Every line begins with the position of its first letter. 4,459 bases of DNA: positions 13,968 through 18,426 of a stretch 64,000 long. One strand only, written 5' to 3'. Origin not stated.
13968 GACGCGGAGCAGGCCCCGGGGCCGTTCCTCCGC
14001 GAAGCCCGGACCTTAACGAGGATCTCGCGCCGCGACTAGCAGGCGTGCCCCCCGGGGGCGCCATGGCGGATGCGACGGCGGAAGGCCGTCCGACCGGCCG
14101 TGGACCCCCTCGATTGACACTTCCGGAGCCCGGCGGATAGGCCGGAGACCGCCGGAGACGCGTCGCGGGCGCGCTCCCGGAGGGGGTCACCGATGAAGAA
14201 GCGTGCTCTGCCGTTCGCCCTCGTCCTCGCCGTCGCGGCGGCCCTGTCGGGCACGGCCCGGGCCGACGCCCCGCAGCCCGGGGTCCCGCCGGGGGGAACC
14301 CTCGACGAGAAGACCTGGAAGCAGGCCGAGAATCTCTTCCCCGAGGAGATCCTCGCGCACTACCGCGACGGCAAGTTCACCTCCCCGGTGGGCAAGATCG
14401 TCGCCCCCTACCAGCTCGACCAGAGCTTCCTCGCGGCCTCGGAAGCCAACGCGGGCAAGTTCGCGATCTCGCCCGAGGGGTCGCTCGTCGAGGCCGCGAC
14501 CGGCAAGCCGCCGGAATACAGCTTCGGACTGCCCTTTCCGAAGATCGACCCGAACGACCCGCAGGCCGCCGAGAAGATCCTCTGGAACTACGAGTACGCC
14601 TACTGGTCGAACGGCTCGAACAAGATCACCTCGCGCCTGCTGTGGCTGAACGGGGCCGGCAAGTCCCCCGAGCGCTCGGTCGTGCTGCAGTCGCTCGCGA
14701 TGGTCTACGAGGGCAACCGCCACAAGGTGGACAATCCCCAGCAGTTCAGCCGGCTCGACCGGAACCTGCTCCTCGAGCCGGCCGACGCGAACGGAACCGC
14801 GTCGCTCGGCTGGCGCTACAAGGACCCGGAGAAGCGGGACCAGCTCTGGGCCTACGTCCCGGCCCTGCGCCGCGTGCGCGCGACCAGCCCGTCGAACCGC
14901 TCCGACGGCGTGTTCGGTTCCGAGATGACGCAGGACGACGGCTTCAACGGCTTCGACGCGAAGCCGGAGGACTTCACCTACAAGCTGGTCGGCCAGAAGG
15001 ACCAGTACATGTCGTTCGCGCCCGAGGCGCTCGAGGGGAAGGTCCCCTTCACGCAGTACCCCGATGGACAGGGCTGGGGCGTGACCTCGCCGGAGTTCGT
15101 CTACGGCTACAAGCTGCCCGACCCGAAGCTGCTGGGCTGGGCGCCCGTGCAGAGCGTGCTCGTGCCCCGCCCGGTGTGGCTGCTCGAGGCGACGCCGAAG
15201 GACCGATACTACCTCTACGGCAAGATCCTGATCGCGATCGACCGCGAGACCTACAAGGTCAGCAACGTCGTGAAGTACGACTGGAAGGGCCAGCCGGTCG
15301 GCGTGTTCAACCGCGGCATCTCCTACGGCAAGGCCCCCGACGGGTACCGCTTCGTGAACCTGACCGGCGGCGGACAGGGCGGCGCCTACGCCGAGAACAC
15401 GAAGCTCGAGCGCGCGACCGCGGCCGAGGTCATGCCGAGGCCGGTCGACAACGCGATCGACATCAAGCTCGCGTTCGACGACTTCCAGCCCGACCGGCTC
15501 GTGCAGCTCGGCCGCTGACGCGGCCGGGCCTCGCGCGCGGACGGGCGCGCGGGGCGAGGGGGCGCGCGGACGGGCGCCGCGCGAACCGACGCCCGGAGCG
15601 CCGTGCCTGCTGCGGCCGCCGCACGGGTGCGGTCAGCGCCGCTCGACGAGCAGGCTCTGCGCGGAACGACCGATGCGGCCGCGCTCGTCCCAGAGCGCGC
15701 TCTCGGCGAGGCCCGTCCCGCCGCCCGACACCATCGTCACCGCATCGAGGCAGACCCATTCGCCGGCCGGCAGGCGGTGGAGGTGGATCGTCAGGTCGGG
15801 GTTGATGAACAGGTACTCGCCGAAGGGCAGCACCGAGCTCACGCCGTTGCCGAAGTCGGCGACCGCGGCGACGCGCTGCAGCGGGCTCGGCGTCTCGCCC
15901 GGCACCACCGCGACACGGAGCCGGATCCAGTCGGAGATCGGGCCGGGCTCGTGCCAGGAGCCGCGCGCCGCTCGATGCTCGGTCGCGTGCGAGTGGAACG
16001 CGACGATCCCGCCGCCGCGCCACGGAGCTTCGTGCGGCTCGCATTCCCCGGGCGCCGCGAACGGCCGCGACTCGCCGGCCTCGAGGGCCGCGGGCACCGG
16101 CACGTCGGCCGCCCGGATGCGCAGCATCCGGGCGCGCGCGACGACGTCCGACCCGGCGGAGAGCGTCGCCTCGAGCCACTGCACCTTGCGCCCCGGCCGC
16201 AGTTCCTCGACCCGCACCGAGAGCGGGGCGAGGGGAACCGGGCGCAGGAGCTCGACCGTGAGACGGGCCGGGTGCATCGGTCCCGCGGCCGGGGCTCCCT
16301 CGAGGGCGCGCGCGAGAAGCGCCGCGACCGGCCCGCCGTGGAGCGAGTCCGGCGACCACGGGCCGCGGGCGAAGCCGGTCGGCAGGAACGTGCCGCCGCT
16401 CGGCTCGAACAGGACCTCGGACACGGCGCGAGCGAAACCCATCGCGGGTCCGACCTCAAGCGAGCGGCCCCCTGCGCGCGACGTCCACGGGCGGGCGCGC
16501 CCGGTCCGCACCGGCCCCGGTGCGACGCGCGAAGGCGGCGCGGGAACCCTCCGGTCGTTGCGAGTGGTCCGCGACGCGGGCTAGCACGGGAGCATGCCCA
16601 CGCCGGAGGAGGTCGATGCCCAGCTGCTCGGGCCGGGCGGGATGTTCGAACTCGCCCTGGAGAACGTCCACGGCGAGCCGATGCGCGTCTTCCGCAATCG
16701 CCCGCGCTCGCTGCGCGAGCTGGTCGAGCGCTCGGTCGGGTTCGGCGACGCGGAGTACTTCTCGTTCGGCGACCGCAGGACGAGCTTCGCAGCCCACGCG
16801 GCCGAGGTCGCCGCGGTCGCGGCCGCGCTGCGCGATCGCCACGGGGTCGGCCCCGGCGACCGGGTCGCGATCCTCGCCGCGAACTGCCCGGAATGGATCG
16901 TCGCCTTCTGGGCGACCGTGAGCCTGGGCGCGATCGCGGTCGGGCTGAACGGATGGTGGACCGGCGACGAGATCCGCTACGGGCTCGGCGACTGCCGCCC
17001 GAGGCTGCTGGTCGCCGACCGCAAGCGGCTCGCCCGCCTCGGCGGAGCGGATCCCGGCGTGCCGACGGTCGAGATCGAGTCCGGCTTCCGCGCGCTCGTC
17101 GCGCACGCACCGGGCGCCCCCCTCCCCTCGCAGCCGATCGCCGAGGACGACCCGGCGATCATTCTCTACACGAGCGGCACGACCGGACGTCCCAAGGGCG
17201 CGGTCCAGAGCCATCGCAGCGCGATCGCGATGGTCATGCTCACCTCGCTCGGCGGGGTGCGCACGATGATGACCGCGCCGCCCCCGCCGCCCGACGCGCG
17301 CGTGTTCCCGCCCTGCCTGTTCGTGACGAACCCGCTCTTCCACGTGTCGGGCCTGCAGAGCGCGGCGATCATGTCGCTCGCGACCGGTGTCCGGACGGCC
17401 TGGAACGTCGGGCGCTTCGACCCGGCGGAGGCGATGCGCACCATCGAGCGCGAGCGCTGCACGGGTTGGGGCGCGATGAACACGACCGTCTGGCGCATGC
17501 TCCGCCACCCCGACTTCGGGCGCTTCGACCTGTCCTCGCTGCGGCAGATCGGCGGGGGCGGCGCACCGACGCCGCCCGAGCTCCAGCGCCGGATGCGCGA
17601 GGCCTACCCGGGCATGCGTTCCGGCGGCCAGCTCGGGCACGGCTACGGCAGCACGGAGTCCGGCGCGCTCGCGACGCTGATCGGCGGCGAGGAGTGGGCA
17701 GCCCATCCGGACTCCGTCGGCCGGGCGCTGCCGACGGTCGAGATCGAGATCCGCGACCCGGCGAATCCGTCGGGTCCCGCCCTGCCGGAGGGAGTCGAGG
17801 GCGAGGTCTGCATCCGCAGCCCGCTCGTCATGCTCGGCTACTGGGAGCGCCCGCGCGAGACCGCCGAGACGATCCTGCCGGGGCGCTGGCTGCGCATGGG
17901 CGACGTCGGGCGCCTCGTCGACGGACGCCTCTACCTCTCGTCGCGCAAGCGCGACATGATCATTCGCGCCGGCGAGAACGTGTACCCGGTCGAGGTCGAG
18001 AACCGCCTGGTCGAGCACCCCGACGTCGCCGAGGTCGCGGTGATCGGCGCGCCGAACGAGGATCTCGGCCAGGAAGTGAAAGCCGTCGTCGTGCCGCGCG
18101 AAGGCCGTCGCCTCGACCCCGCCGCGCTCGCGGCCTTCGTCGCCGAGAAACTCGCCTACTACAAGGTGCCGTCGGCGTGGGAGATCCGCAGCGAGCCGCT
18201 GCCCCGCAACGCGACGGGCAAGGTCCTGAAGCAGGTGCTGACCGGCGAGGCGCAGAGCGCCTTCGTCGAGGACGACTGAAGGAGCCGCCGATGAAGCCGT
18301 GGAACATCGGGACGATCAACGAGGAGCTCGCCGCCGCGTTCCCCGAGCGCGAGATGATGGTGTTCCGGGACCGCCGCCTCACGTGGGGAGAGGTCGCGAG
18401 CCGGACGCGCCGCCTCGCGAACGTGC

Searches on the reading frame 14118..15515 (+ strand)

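Call 64: search_protein_families(library=pfam, proteins=[window:14118-15515:+], max_evalue=0.00001)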
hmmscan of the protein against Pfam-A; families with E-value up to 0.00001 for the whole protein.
window:14118-15515:+ (466 aa): 2 families
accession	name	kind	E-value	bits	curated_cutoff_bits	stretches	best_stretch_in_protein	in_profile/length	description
PF07044.18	DUF1329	-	7.5e-29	101.6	23.1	1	68-392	8-304/368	Protein of unknown function (DUF1329)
PF17131.11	LolA_like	-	1.1e-16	61.5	30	1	218-295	9-80/184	Outer membrane lipoprotein-sorting protein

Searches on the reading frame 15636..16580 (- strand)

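Call 64: search_protein_families(library=pfam, proteins=[window:15636-16580:-], max_evalue=0.00001)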
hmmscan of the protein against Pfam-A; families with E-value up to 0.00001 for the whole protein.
window:15636-16580:- (315 aa): 2 families
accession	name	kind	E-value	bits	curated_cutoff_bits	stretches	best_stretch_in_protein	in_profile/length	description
PF20789.3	4HBT_3C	-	3.1e-25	89.4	24.1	1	177-312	1-140/140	Acyl-CoA thioesterase C-terminal domain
PF13622.12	4HBT_3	-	5.6e-19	68.6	24.3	1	72-153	2-81/83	Acyl-CoA thioesterase N-terminal domain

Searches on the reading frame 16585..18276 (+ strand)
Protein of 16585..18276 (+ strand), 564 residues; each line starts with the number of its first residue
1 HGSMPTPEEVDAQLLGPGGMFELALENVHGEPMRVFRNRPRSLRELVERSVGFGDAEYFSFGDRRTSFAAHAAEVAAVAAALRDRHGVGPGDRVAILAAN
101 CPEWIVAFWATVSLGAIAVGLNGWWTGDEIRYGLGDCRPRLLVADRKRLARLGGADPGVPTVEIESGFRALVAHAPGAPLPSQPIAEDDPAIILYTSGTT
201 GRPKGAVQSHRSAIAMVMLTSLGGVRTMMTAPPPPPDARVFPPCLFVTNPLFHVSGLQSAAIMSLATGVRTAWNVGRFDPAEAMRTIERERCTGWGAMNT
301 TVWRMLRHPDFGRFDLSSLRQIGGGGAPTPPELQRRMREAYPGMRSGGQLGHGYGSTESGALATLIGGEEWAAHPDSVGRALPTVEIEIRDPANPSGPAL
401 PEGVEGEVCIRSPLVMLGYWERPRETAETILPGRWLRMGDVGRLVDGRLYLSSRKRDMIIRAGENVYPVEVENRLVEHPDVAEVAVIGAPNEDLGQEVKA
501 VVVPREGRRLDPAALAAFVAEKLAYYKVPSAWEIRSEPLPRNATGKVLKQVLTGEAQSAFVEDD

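Call 64: search_protein_families(library=pfam, proteins=[window:16585-18276:+], max_evalue=0.00001)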
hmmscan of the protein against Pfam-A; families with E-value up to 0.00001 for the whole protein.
window:16585-18276:+ (564 aa): 2 families
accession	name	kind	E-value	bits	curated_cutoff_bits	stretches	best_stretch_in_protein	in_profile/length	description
PF00501.34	AMP-binding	-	8.7e-76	255.6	29.9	1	52-420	7-384/384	AMP-binding enzyme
PF13193.12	AMP-binding_C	-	2.7e-17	63.9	24.5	1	470-546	1-76/76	AMP-binding enzyme C-terminal domain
